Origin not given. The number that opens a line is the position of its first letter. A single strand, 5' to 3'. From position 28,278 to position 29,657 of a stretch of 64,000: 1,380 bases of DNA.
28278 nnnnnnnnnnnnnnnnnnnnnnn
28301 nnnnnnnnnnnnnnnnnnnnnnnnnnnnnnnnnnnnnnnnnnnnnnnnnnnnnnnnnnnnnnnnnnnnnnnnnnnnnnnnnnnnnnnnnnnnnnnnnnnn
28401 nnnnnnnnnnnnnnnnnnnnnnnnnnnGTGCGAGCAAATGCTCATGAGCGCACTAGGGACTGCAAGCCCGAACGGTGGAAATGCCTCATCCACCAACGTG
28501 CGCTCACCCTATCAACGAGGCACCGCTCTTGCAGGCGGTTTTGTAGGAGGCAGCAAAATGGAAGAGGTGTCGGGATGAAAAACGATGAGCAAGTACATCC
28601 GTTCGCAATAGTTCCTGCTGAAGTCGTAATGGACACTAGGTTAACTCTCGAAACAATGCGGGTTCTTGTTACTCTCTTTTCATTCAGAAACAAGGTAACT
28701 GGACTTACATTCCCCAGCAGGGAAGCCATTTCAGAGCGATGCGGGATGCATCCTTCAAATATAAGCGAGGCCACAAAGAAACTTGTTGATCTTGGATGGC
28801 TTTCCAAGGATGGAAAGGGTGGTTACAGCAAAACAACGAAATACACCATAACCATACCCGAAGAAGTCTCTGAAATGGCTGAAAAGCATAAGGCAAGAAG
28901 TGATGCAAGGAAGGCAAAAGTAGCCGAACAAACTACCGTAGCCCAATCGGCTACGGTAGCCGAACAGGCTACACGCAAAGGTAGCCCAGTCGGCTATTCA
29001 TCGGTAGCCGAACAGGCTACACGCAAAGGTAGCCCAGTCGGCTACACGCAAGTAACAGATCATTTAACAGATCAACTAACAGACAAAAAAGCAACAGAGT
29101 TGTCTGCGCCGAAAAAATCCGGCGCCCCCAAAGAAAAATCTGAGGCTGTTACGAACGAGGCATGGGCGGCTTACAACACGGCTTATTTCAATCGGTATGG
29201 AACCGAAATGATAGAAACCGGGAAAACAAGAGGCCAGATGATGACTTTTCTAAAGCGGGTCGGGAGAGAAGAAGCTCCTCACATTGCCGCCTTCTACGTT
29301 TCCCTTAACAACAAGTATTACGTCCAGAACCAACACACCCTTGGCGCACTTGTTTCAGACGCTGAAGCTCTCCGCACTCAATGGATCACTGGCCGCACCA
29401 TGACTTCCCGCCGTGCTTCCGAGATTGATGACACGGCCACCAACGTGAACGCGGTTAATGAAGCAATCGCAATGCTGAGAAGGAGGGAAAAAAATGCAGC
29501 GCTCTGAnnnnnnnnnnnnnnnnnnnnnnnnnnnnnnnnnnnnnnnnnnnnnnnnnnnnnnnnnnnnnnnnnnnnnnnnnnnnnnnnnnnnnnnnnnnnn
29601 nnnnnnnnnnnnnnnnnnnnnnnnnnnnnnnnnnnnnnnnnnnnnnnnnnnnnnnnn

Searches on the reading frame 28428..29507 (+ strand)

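Call 21: search_protein_families(library=pfam, proteins=[window:28428-29507:+], max_evalue=0.001)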
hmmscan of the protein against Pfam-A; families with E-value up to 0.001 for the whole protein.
window:28428-29507:+ (359 aa): 1 family
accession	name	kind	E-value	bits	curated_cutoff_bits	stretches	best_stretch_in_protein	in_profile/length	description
PF13730.12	HTH_36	-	9.8e-11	41.7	25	1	70-125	1-55/55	Helix-turn-helix domain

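Call 27: search_protein_families(library=ncbifam, proteins=[window:28428-29507:+], max_evalue=0.001)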
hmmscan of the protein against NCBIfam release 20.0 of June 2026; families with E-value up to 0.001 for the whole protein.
window:28428-29507:+ (359 aa): 0 families
